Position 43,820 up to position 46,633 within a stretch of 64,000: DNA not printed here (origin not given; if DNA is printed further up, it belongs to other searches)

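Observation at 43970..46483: Single-polypeptide fusion of glucose-6-phosphate dehydrogenase with a 6-phosphogluconate-dehydrogenase-like domain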

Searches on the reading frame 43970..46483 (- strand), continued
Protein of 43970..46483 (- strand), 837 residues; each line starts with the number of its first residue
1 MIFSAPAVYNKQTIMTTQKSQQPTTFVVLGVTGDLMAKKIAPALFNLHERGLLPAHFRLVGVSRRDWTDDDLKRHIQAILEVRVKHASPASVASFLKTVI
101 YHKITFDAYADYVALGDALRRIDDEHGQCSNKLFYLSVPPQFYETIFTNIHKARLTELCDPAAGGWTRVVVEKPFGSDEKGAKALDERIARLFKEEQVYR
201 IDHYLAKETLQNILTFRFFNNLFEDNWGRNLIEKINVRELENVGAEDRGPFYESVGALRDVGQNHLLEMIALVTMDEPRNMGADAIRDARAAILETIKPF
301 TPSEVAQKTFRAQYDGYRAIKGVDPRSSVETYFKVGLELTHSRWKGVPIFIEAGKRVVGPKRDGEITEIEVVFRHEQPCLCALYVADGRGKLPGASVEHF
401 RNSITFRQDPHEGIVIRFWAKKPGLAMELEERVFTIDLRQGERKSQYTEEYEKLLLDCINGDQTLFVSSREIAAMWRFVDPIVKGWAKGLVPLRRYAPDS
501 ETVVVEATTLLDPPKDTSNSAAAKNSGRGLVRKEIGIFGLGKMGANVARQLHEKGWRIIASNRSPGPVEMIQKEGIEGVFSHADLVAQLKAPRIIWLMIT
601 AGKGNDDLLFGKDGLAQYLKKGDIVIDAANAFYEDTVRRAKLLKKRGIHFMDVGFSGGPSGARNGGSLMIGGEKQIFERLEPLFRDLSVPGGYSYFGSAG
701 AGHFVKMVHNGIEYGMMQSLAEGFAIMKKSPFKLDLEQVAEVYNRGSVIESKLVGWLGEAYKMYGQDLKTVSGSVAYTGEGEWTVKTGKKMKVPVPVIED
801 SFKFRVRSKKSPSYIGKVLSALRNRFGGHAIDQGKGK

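Call 57: find_homologous_proteins(query=L014:5599-7818:+, max_evalue=1e-20)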
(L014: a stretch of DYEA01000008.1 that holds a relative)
Query L014:5599-7818:+ (739 aa): 414 proteins with E <= 1e-20 among 8000 candidates; the best 120 are listed.
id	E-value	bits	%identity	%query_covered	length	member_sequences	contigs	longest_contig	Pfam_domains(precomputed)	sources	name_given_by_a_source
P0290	0.0e+0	1333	100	84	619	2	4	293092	PF14312.13,PF04122.18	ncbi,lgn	-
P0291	0.0e+0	1151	75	97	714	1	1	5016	PF14312.13,PF04122.18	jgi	-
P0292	3.5e-260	884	61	99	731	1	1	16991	PF14312.13,PF04122.18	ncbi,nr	ncbi:MAG: cell wall-binding repeat-containing protein [Coriobacteriia bacterium]|nr:cell wall-bindin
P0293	3.0e-226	771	59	92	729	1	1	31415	PF14312.13,PF04122.18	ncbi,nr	ncbi:MAG: cell wall-binding repeat-containing protein [Anaerosomatales bacterium]|nr:cell wall-bindi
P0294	4.4e-218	745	57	93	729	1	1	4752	PF14312.13,PF04122.18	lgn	-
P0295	9.9e-206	704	54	99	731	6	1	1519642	PF14312.13,PF04122.18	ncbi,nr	ncbi:MAG: cell wall-binding repeat-containing protein [Anaerosomatales bacterium]|nr:cell wall-bindi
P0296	1.3e-190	654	52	92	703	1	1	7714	PF14312.13,PF04122.18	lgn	-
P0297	1.3e-128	449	40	98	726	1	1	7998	PF14312.13,PF04122.18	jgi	jgi:putative cell wall-binding protein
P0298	7.2e-124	433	42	93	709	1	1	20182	PF14312.13,PF04122.18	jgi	jgi:putative cell wall-binding protein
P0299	8.2e-105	370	38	92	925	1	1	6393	PF14312.13,PF17963.8,PF17892.8,PF04122.18,PF17803.8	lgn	-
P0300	1.4e-83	300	46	41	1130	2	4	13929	PF14312.13,PF04122.18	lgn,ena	-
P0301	2.4e-81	292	52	44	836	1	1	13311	PF26549.1,PF04122.18,PF07676.19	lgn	-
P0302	9.7e-80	287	34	49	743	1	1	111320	PF14312.13,PF25862.1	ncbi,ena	-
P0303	2.6e-78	282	42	62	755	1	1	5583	PF26549.1,PF04122.18,PF26550.2,PF07676.19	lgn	-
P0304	3.6e-78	282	32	58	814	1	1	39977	PF14312.13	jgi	jgi:hypothetical protein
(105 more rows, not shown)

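Call 71: list_cluster_members(proteins=[P0213, P0246, P0139, P0134, P0137, P0166, P0123, P0126, P0129, P0133])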
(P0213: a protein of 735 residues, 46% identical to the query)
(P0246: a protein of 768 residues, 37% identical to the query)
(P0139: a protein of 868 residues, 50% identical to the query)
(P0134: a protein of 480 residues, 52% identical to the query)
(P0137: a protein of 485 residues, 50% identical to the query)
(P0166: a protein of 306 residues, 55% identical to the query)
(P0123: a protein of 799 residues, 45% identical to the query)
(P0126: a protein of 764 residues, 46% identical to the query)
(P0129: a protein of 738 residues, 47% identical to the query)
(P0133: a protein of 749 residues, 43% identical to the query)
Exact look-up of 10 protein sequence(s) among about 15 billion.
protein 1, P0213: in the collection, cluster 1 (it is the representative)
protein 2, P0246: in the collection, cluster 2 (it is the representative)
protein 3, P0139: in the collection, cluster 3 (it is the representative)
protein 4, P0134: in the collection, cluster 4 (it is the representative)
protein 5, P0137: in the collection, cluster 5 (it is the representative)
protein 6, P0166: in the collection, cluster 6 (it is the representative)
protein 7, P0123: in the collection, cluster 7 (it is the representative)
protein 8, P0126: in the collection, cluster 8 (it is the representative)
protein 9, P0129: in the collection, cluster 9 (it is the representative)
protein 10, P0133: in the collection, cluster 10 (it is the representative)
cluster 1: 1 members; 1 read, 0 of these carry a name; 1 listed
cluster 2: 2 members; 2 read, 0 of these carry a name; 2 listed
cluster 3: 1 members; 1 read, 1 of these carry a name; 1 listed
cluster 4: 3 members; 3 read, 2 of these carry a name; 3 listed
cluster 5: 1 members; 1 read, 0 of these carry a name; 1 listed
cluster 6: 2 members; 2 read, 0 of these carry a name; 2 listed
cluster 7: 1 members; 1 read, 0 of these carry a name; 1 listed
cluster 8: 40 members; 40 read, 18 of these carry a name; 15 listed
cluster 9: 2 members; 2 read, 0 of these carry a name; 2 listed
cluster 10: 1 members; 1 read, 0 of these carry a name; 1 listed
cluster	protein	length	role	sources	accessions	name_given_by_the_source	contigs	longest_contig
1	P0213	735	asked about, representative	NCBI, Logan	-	-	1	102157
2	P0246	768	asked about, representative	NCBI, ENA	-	-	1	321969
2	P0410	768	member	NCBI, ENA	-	-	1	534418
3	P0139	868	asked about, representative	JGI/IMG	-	glucose-6-phosphate 1-dehydrogenase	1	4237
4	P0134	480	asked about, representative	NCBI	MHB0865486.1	MAG: glucose-6-phosphate dehydrogenase [Minisyncoccota bacterium]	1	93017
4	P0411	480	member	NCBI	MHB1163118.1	MAG: glucose-6-phosphate dehydrogenase [Minisyncoccota bacterium]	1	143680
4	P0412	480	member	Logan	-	-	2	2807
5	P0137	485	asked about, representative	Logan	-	-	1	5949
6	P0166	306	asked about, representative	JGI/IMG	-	-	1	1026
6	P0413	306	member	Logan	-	-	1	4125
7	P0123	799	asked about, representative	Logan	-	-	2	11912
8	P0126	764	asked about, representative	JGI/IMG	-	-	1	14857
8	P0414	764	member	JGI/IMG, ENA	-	6-phosphogluconate dehydrogenase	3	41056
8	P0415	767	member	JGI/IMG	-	6-phosphogluconate dehydrogenase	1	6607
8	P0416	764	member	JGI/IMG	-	6-phosphogluconate dehydrogenase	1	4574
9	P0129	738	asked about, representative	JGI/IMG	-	-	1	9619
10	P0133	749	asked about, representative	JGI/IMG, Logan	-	-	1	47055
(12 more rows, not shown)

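Call 72: predict_structure(alignment_id=A1)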
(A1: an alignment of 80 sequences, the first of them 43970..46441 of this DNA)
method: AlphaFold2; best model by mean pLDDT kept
length: 823 residues; sequences in the alignment: 80
mean_pLDDT: 87.4   pTM: 0.62
mean pLDDT of the five models: 87.4, 86.0, 85.8, 84.9, 84.3
residues with pLDDT >= 90: 464; 70-90: 286; 50-70: 45; < 50: 28
segments of 3 or more residues with pLDDT < 50: 1-4, 376-379, 502-515, 821-823
pLDDT, mean of each block of 10 residues (from residue 1): 60 92 91 92 94 96 94 93 96 93 93 90 85 89 75 87 86 84 83 73 82 91 92 85 89 92 91 95 96 97 94 96 96 96 82 92 69 49 74 87 88 84 72 78 90 90 96 97 92 86 46 60 96 95 96 95 95 94 89 93 96 93 96 97 91 95 94 89 97 88 88 93 90 80 88 87 79 91 87 89 89 59 42
secondary structure, 60 per line:
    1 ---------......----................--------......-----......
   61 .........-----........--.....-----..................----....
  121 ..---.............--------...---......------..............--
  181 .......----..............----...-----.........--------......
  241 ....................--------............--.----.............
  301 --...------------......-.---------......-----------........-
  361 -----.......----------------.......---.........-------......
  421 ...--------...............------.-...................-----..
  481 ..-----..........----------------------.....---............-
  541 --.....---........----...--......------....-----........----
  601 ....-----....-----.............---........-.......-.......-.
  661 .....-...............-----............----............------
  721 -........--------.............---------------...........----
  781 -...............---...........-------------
elements in order (helices of 4 or more, strands of 3 or more residues): E10-15 H20-35 E44-49 H55-69 H75-82 E85-89 H95-112 E117-122 H126-138 E153-158 H165-178 E184-187 H192-205 E218-226 H235-260 H269-280 H288-294 E295-300 E318-323 E335-340 E352-359 H366-372 E389-395 E399-407 E415-423 H432-446 H455-473 E479-482 H488-497 E520-524 H528-539 E543-547 H551-558 E563-565 H568-573 E580-583 H589-596 H601-604 E610-613 H619-631 E635-642 H644-650 E652-658 H660-665 H667-673 E674-681 H687-698 H703-714 H722-729 H738-750 H766-776 H782-796 H800-810

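Call 78: fold_search(model_id=the predicted structure, library=pdb)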
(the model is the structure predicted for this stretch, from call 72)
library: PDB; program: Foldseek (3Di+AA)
matches with E <= 10: 1894; with E <= 0.001: 628
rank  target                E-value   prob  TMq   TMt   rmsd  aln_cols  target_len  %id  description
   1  1e77                  7.7e-42  1.00  0.52  0.87   3.1       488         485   28  COMPLEX OF ACTIVE MUTANT (Q365->C) OF GLUCOSE 6-PHOSPHATE DEHYDROGENASE FROM LEUCONOSTOC MESENTEROIDES WITH SUBSTRATE (released 2000-12-11)
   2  1h93                  8.2e-42  1.00  0.52  0.86   3.0       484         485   28  ACTIVE MUTANT (S215->C) OF GLUCOSE 6-PHOSPHATE DEHYDROGENASE FROM LEUCONOSTOC MESENTEROIDES (released 2001-05-03)
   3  7zve_C                1.1e-41  1.00  0.52  0.85   3.0       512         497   29  K403 acetylated glucose-6-phosphate dehydrogenase (G6PD) (released 2023-08-23)
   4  7zve_D                1.2e-41  1.00  0.52  0.85   3.0       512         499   29  K403 acetylated glucose-6-phosphate dehydrogenase (G6PD) (released 2023-08-23)
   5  7e6h                  1.5e-41  1.00  0.50  0.84   3.8       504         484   29  glucose-6-phosphate dehydrogenase from Kluyveromyces lactis (released 2021-04-14)
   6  7zve_B                1.9e-41  1.00  0.52  0.84   3.3       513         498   29  K403 acetylated glucose-6-phosphate dehydrogenase (G6PD) (released 2023-08-23)
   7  7zve_A                2.2e-41  1.00  0.52  0.84   3.3       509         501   29  K403 acetylated glucose-6-phosphate dehydrogenase (G6PD) (released 2023-08-23)
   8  7zhy_A                2.2e-41  1.00  0.52  0.80   3.3       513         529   29  Leishmania donovani Glucose 6-Phosphate Dehydrogenase C138S mutant complexed with NADP(H) (released 2022-12-14)
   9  1dpg_A                2.8e-41  1.00  0.52  0.87   3.0       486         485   28  GLUCOSE 6-PHOSPHATE DEHYDROGENASE FROM LEUCONOSTOC MESENTEROIDES (released 1996-03-08)
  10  2bhl_A                3.1e-41  1.00  0.51  0.87   3.5       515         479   28  X-RAY STRUCTURE OF HUMAN GLUCOSE-6-PHOSPHATE DEHYDROGENASE (DELETION VARIANT) COMPLEXED WITH GLUCOSE-6-PHOSPHATE (released 2005-04-25)
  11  6d23_A                3.4e-41  1.00  0.53  0.87   3.1       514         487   30  GLUCOSE-6-P DEHYDROGENASE (APO FORM) FROM TRYPANOSOMA CRUZI (released 2018-05-02)
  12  9vp6_B                3.4e-41  1.00  0.51  0.78   3.5       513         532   30  Glucose-6-phosphate dehydrogenase from Leishmania donovani in complex with substrate (released 2025-11-05)
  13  7zve_E                4.0e-41  1.00  0.52  0.84   2.9       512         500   29  K403 acetylated glucose-6-phosphate dehydrogenase (G6PD) (released 2023-08-23)
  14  6d23_B                4.0e-41  1.00  0.52  0.86   3.0       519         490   29  GLUCOSE-6-P DEHYDROGENASE (APO FORM) FROM TRYPANOSOMA CRUZI (released 2018-05-02)
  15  9vp5_A                4.5e-41  1.00  0.51  0.79   3.3       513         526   29  Glucose-6-phosphate dehydrogenase from Leishmania donovani (released 2025-11-05)
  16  2bh9                  5.5e-41  1.00  0.52  0.85   3.0       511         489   29  X-RAY STRUCTURE OF A DELETION VARIANT OF HUMAN GLUCOSE 6-PHOSPHATE DEHYDROGENASE COMPLEXED WITH STRUCTURAL AND COENZYME  (released 2005-04-25)
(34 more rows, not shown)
